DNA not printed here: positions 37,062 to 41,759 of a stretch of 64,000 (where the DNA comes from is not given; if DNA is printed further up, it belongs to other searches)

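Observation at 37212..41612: Symporter, serine hydrolase and NamZ(DUF1343) fused in one 1,466-aa ORF: a possible cut-and-import machine for peptidoglycan sugars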

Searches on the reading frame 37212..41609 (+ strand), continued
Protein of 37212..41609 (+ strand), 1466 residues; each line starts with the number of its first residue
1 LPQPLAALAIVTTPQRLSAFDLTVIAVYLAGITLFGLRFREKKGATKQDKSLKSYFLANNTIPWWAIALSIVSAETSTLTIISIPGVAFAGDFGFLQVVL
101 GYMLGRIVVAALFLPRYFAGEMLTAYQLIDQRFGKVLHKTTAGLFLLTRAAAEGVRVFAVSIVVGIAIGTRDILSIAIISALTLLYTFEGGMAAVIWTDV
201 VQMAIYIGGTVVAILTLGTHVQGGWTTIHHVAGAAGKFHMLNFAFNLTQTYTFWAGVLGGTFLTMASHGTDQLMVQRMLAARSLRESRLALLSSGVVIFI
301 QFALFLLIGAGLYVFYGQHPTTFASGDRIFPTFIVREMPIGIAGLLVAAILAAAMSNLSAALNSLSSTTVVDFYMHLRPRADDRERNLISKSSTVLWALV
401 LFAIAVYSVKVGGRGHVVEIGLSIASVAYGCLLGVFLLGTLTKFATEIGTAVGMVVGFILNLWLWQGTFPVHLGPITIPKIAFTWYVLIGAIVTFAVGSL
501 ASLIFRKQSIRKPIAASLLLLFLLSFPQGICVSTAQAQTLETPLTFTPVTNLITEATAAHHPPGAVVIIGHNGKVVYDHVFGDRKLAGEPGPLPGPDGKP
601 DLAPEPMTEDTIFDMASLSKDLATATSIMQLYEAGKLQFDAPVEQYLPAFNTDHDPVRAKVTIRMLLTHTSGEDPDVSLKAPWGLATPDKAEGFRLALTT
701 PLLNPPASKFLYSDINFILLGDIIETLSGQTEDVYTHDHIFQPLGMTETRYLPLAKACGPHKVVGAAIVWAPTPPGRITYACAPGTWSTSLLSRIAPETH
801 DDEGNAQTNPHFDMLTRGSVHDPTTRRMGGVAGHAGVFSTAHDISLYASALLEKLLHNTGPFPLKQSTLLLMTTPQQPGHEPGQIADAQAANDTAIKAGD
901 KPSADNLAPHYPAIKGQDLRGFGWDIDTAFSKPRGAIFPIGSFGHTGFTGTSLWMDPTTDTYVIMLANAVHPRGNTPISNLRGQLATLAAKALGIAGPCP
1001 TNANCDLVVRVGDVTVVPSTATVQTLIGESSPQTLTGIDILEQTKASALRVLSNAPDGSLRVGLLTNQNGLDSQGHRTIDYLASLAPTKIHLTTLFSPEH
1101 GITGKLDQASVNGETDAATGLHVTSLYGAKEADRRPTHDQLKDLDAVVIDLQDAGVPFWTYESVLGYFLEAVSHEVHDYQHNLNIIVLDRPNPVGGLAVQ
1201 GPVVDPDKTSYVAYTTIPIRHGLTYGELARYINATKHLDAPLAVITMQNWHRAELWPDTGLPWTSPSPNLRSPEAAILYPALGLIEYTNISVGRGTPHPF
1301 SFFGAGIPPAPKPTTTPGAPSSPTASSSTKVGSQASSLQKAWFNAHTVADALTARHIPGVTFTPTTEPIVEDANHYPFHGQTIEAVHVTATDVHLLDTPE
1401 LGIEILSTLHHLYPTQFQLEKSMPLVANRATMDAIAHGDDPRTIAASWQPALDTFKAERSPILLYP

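Call 24: find_related_loci(query=window:37212-41609:+, collection=genome_contigs, flank=10000)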
Query window:37212-41609:+ (1466 aa) in genome_contigs; peptide patterns used: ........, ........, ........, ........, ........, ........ (x = any residue, [..] = any of these).
598 stretches matched a pattern (row limit reached: there are more); 588 encode a relative of the query (tblastn E <= 1e-3); the best 80 are kept; 80 distinct loci.
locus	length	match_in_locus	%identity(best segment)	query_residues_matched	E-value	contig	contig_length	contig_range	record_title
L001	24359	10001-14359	67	1-1466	0e+0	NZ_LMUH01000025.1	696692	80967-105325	Granulicella sp. S156 NODE_68_length_696624_cov_9.440384, whole genome shotgun sequence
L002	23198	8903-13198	67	1-1465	0e+0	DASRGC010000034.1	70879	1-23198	MAG TPA_asm: Acidobacteriaceae bacterium isolate SMAG_U10048 k141_401914, whole genome shotgun sequence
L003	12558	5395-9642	66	1-1465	0e+0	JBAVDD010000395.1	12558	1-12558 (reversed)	MAG: Acidobacteriaceae bacterium isolate MFD01356_ilm_asm_bin2 k127_193657, whole genome shotgun sequence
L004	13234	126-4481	66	1-1465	0e+0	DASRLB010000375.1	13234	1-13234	MAG TPA_asm: Acidobacteriaceae bacterium isolate SMAG_U10177 k141_36855, whole genome shotgun sequence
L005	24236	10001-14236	66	16-1466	0e+0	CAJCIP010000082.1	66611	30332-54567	Verrucomicrobia bacterium Tous-C9LFEB isolate BOG_genome_mining.57 genome assembly, contig: k141_11824118, whole genome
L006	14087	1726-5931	66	2-1465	0e+0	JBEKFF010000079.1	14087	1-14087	MAG: Acidobacteriaceae bacterium isolate SPRUCE 223 SPRUCE_223_79, whole genome shotgun sequence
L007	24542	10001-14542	62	10-1466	0e+0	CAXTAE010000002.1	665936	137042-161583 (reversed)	MAG TPA_asm: uncultured Acidobacteriaceae bacterium isolate private_T1889_metawrap_bin.1 genome assembly, contig: privat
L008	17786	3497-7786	62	1-1465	0e+0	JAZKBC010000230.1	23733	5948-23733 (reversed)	MAG: Acidobacteriota bacterium isolate ADI_H3L2_1_122_18_3-bin059_1 ADIH3L21_B059_1_000000000230, whole genome shotgun s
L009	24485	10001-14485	61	1-1466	0e+0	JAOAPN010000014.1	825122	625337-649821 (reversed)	MAG: Acidobacteriaceae bacterium isolate RYN_15 scaffold_541613, whole genome shotgun sequence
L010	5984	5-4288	63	18-1465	0e+0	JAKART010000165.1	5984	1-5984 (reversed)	MAG: Acidobacteria bacterium isolate YF4.bin40 NODE_10980_length_5984_cov_1.860509, whole genome shotgun sequence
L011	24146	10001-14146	62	16-1465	0e+0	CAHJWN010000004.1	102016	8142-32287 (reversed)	Acidobacteriaceae bacterium isolate Lichen_MAGs_cladonia7 genome assembly, contig: NODE_21_length_102016_cov_7.140967, w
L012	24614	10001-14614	59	15-1465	0e+0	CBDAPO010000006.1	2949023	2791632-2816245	MAG: Granulicella sp. isolate 27a65d64-d725-4472-ac6c-897bdc627c19 genome assembly, contig: contig_6, whole genome shotg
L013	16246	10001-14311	61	6-1465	0e+0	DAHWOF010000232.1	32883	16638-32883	MAG TPA_asm: Granulicella sp. isolate clean1409 k141_598970, whole genome shotgun sequence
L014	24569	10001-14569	59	7-1466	0e+0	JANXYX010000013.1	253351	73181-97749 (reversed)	MAG: Granulicella sp. isolate GL140_4_metabat_128 GL140_4_k141_1513609, whole genome shotgun sequence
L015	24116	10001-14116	60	5-1465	0e+0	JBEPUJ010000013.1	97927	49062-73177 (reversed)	MAG: Terriglobales bacterium isolate 22E.maxbin.012 NODE_175_length_97927_cov_20.692854, whole genome shotgun sequence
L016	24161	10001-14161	60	5-1465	0e+0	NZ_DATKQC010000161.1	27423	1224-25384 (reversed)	MAG: Edaphobacter sp. isolate SMAG_U13992 k141_26703, whole genome shotgun sequence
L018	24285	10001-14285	67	8-1465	0e+0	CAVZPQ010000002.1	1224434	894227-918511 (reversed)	MAG: uncultured Acidobacteriaceae bacterium isolate MFD09603.bin.2.50 genome assembly, contig: contig_2247, whole genome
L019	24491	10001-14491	65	12-1465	0e+0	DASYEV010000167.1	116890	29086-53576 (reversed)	MAG TPA_asm: Acidobacteriaceae bacterium isolate SMAG_U4996 k141_1105431, whole genome shotgun sequence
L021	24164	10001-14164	58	5-1465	0e+0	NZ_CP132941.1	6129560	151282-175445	Tunturiibacter psychrotolerans strain X4BP1 chromosome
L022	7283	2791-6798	58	14-1465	0e+0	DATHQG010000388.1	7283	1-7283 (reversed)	MAG TPA_asm: Edaphobacter sp. isolate SMAG_U12733 k141_4064685, whole genome shotgun sequence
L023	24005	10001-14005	59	14-1465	0e+0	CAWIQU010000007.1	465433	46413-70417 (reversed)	MAG: uncultured Acidobacteriaceae bacterium isolate MFD00964.bin.1.271 genome assembly, contig: contig_48716, whole geno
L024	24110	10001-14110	58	5-1465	0e+0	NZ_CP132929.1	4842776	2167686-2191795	Tunturiibacter empetritectus strain M8UP27 chromosome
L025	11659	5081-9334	56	14-1465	0e+0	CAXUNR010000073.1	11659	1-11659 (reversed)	MAG TPA_asm: uncultured Acidobacteriaceae bacterium isolate public_SRR14722118_metawrap_bin.1 genome assembly, contig: p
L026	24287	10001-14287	55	16-1465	0e+0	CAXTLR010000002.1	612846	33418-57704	MAG TPA_asm: uncultured Acidobacteriaceae bacterium isolate private_TS1974_metawrap_bin.12 genome assembly, contig: priv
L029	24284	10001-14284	56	13-1465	0e+0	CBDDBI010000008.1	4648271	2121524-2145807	MAG: uncultured Granulicella sp. isolate 00e40aba-00b0-44f7-83e1-f3894d139521 genome assembly, contig: ctg132445, whole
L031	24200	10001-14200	67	3-1465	0e+0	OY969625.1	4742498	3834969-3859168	MAG: uncultured Acidobacteriaceae bacterium isolate MFD09495.bin.1.66 genome assembly, chromosome: 1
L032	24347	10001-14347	54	14-1465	0e+0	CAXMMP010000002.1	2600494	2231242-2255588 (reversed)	MAG: uncultured Granulicella sp. isolate 41850050-34d7-45fd-8fb6-71dcb2dcf796 genome assembly, contig: contig_2, whole g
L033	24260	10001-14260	54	16-1465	0e+0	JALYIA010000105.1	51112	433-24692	MAG: Acidobacteriota bacterium isolate HIE bin13 SD1475-77_k127_578385, whole genome shotgun sequence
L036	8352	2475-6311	54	14-1465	0e+0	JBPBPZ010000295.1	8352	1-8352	MAG: Janthinobacterium lividum isolate 3300051445_32 3300051445_32_Ga0502434_00044854, whole genome shotgun sequence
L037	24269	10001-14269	63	14-1465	0e+0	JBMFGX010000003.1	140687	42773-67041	MAG: Acidobacteriaceae bacterium isolate KM4311-09 NODE_3_length_140687_cov_18.623014, whole genome shotgun sequence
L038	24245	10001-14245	56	14-1465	0e+0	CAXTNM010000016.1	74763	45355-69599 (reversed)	MAG TPA_asm: uncultured Acidobacteriaceae bacterium isolate public_SRR14722188_metawrap_bin.4 genome assembly, contig: p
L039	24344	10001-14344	63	5-1465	0e+0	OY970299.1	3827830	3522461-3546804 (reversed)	MAG: uncultured Verrucomicrobiae bacterium isolate MFD09603.bin.1.43 genome assembly, chromosome: 1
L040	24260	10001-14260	59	1-1465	0e+0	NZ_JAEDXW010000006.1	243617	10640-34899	Edaphobacter sp. HDX4 NODE_6_length_243617_cov_344.357501, whole genome shotgun sequence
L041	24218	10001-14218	62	15-1465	0e+0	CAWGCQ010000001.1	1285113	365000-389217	MAG: uncultured Acidobacteriaceae bacterium isolate MFD06092.bin.2.198 genome assembly, contig: contig_26888, whole geno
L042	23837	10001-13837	51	15-1465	0e+0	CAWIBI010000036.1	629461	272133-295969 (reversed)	MAG: uncultured Acidobacteriaceae bacterium isolate MFD01248.bin.1.83 genome assembly, contig: contig_2594, whole genome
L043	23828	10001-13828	50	15-1465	0e+0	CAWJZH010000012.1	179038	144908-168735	MAG: uncultured Acidobacteriaceae bacterium isolate MFD04580.bin.2.2 genome assembly, contig: contig_24849, whole genome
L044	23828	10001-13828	50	15-1465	0e+0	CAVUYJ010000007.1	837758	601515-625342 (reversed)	MAG: uncultured Acidobacteriaceae bacterium isolate MFD05705.bin.1.33 genome assembly, contig: contig_44874, whole genom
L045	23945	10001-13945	51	7-1465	0e+0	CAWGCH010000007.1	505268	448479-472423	MAG: uncultured Acidobacteriaceae bacterium isolate MFD06092.bin.2.139 genome assembly, contig: contig_59872, whole geno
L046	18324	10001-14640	66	1-1465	0e+0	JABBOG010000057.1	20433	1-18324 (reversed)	MAG: Acidobacteria bacterium isolate G5_15 NODE_1553_length_20433_cov_8.76803, whole genome shotgun sequence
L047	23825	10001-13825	51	15-1465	0e+0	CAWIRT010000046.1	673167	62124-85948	MAG: uncultured Acidobacteriaceae bacterium isolate MFD00964.bin.2.105 genome assembly, contig: contig_5966, whole genom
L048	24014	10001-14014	56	16-1465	0e+0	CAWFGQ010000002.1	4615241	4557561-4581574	MAG: uncultured Acidobacteriaceae bacterium isolate MFD04967.bin.1.60 genome assembly, contig: contig_9214, whole genome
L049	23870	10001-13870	50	15-1465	0e+0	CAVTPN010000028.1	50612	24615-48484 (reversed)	MAG: uncultured Acidobacteriaceae bacterium isolate MFD00731.bin.2.120 genome assembly, contig: contig_89246, whole geno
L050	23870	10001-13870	50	15-1465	0e+0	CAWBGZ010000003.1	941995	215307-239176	MAG: uncultured Acidobacteriaceae bacterium isolate MFD06714.bin.2.128 genome assembly, contig: contig_12222, whole geno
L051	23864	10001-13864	49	15-1465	0e+0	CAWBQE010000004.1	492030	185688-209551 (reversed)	MAG: uncultured Acidobacteriaceae bacterium isolate MFD04463.bin.2.79 genome assembly, contig: contig_10406, whole genom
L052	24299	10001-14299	59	5-1465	0e+0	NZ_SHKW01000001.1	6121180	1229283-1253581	Edaphobacter modestus strain DSM 18101 Ga0242575_11, whole genome shotgun sequence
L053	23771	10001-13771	49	15-1465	0e+0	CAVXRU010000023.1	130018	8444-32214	MAG: uncultured Acidobacteriaceae bacterium isolate MFD00731.bin.3.75 genome assembly, contig: contig_2571, whole genome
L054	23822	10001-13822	50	15-1465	0e+0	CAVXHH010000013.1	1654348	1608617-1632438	MAG: uncultured Acidobacteriaceae bacterium isolate MFD05513.bin.2.82 genome assembly, contig: contig_6301, whole genome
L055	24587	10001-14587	65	1-1465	0e+0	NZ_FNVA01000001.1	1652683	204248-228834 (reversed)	Bryocella elongata strain DSM 22489, whole genome shotgun sequence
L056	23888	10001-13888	50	5-1465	0e+0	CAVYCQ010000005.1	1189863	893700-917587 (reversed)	MAG: uncultured Acidobacteriaceae bacterium isolate MFD04540.bin.1.147 genome assembly, contig: contig_2117, whole genom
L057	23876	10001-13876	50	11-1465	0e+0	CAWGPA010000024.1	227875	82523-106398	MAG: uncultured Acidobacteriaceae bacterium isolate MFD04540.bin.1.73 genome assembly, contig: contig_28711, whole genom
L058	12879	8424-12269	49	9-1465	0e+0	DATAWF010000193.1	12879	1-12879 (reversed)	MAG TPA_asm: Acidobacteriaceae bacterium isolate SMAG_U5618 k141_75355, whole genome shotgun sequence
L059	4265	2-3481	53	248-1465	0e+0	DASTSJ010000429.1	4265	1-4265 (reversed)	MAG TPA_asm: Edaphobacter sp. isolate SMAG_U2277 k141_1764034, whole genome shotgun sequence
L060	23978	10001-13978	54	5-1465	0e+0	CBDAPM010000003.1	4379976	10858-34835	MAG: Terriglobus sp. isolate 161278d7-0079-45d1-a72d-eadcc03d5bc3 genome assembly, contig: contig_3, whole genome shotgu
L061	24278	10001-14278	60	5-1465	0e+0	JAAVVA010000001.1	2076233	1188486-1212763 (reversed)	Acidobacteriaceae bacterium dw_441 1, whole genome shotgun sequence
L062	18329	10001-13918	52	14-1465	0e+0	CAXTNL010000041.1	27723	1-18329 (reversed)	MAG TPA_asm: uncultured Terriglobus sp. isolate public_SRR14722174_metawrap_bin.1 genome assembly, contig: public_SRR147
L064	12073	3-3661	54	159-1465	0e+0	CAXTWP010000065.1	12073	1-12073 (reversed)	MAG TPA_asm: uncultured Acidobacteriaceae bacterium isolate public_SRR14722082_metawrap_bin.1 genome assembly, contig: p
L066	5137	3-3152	59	525-1465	0e+0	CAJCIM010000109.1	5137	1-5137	Acidobacteriaceae bacterium isolate BOG_genome_mining.202 genome assembly, contig: k141_10645874, whole genome shotgun s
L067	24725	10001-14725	56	12-1465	0e+0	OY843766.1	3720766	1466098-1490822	MAG: uncultured Granulicella sp. isolate e6d70442-04f8-4699-a368-e2225de37168 genome assembly, chromosome: 1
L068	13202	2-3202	53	317-1465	0e+0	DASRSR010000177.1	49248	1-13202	MAG TPA_asm: Edaphobacter sp. isolate SMAG_U6103 k141_706698, whole genome shotgun sequence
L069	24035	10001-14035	58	5-1465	0e+0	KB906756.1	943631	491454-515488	Acidobacteriaceae bacterium KBS 89 genomic scaffold G003DRAFT_scaffold00003.3, whole genome shotgun sequence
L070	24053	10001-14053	53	10-1465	0e+0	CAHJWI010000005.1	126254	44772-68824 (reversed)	Acidobacteriaceae bacterium isolate Lichen_MAGs_lobaria4 genome assembly, contig: NODE_142_length_126254_cov_3.807556, w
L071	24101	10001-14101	58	5-1465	0e+0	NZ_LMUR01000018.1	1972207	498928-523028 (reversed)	Granulicella sp. L60 NODE_40_length_1972137_cov_10.297712, whole genome shotgun sequence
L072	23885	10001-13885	48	25-1465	0e+0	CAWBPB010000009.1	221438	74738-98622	MAG: uncultured Acidobacteriaceae bacterium isolate MFD09603.bin.4.564 genome assembly, contig: contig_24017, whole geno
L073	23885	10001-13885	53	14-1465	0e+0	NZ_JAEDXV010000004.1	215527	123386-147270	Terriglobus sp. ADX1 NODE_4_length_215527_cov_559.167317, whole genome shotgun sequence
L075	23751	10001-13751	51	15-1465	0e+0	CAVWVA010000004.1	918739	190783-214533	MAG: uncultured Acidobacteriaceae bacterium isolate MFD09671.bin.1.104 genome assembly, contig: contig_8175, whole genom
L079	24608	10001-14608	58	17-1465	0e+0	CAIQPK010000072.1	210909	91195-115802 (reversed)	MAG: uncultured Acidobacteria bacterium isolate Umea3_bin-3611 genome assembly, contig: bin-3611:72/94, whole genome sho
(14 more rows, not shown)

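Call 82: list_cluster_members(proteins=[P0001, P0003, P0128])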
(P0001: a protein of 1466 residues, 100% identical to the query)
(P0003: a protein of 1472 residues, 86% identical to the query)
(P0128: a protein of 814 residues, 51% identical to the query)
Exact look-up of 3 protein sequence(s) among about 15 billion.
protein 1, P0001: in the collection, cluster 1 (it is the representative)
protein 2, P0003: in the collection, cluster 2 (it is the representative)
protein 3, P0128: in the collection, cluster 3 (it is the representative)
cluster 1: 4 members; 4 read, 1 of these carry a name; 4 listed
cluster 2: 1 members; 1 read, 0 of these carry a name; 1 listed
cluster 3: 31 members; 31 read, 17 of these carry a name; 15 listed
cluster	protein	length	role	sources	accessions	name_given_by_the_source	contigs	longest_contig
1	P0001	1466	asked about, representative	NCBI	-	-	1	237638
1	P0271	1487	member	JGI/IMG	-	SSS family transporter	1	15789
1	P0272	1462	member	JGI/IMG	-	-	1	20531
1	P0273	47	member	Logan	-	-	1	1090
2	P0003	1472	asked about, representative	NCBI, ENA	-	-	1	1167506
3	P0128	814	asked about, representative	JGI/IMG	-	-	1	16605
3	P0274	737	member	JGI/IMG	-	uncharacterized protein YbbC (DUF1343 family)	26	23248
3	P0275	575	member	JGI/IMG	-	uncharacterized protein YbbC (DUF1343 family)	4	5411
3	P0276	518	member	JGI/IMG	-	uncharacterized protein YbbC (DUF1343 family)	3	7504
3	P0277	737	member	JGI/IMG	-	uncharacterized protein YbbC (DUF1343 family)/CubicO group peptidase (beta-lactamase ...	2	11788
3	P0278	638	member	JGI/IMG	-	uncharacterized protein YbbC (DUF1343 family)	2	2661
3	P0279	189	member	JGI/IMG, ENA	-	uncharacterized protein YbbC (DUF1343 family)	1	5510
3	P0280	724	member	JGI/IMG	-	uncharacterized protein YbbC (DUF1343 family)/CubicO group peptidase (beta-lactamase ...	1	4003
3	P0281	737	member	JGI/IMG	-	uncharacterized protein YbbC (DUF1343 family)/CubicO group peptidase (beta-lactamase ...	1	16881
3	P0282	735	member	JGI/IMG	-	uncharacterized protein YbbC (DUF1343 family)/CubicO group peptidase (beta-lactamase ...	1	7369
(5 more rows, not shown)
